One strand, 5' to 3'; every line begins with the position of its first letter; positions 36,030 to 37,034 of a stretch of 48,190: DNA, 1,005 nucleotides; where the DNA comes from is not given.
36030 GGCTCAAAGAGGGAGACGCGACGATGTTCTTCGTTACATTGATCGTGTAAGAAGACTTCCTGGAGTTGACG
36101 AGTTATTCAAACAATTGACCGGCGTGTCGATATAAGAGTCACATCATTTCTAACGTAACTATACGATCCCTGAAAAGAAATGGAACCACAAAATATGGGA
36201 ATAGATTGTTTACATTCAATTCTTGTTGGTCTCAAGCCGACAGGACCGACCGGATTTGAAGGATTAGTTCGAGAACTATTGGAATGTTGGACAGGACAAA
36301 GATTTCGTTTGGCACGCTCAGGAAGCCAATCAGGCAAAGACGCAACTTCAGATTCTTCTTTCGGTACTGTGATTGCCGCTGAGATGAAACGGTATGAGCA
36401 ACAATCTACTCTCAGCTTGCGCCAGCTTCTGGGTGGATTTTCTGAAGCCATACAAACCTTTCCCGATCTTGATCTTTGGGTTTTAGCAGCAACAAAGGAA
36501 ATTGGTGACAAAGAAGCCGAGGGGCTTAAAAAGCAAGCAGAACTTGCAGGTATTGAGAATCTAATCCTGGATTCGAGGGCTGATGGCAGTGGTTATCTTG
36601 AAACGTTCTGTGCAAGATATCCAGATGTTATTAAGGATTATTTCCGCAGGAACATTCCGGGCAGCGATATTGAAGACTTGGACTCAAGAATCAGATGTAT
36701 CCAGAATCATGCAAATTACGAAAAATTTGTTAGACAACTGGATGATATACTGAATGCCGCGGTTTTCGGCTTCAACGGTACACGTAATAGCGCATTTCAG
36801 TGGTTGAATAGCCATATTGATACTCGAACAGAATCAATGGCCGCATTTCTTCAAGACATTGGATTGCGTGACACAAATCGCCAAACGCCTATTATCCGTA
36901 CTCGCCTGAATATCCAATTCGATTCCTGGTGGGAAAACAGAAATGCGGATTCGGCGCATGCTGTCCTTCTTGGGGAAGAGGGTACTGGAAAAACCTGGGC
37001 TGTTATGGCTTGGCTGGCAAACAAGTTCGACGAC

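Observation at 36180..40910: Giant STAND NTPase with an N-terminal Mrr-like nuclease and an unusually long C-terminal region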

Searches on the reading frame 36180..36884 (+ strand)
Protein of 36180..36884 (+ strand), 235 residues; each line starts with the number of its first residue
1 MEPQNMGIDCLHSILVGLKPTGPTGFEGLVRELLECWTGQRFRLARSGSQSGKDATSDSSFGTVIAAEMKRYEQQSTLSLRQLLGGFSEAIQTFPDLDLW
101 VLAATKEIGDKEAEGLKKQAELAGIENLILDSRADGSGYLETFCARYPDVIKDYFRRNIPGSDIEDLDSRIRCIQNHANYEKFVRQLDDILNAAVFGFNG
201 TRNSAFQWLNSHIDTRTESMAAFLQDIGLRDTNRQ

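Call 91: search_solved_structures(query=A8, max_evalue=10, show_alignments=2)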
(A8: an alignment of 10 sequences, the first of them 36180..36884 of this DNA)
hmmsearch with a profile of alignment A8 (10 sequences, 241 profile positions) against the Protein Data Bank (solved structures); distinct sequences matched with E-value up to 10: 15.
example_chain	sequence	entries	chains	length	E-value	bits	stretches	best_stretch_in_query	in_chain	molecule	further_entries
2ou3_A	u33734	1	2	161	0.3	13.5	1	104-138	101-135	Tellurite resistance protein of COG3793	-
5yfb_A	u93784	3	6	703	0.8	12.1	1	113-188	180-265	Dipeptidyl peptidase 3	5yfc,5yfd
4oc8_A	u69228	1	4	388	0.83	12.1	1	10-127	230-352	restriction endonuclease AspBHI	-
9udb_A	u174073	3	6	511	1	11.8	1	58-115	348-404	MonCI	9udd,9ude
24bg_A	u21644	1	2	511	1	11.8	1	58-115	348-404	MonCI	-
23zr_A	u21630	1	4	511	1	11.8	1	58-115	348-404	MonCI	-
23zv_A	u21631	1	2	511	1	11.8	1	58-115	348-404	MonCI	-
24ci_A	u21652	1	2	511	1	11.8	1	58-115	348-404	MonCI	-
8t3p_A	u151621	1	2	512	1.1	11.7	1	58-115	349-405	MonCI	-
6ukl_D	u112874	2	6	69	1.1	11.7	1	89-133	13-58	Outer membrane lipoprotein Blc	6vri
7va2_A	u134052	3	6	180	1.4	11.4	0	140-183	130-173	Oligoribonuclease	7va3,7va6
7v9z_A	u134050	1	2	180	1.4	11.4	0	140-183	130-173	Oligoribonuclease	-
8bs9_A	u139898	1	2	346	1.5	11.3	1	139-221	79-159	Ubiquitin carboxyl-terminal hydrolase 36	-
8bs3_A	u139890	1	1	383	1.8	11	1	139-221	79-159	Ubiquitin carboxyl-terminal hydrolase 36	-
3mbt_A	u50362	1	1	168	2.2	10.7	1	89-133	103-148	Outer membrane lipoprotein blc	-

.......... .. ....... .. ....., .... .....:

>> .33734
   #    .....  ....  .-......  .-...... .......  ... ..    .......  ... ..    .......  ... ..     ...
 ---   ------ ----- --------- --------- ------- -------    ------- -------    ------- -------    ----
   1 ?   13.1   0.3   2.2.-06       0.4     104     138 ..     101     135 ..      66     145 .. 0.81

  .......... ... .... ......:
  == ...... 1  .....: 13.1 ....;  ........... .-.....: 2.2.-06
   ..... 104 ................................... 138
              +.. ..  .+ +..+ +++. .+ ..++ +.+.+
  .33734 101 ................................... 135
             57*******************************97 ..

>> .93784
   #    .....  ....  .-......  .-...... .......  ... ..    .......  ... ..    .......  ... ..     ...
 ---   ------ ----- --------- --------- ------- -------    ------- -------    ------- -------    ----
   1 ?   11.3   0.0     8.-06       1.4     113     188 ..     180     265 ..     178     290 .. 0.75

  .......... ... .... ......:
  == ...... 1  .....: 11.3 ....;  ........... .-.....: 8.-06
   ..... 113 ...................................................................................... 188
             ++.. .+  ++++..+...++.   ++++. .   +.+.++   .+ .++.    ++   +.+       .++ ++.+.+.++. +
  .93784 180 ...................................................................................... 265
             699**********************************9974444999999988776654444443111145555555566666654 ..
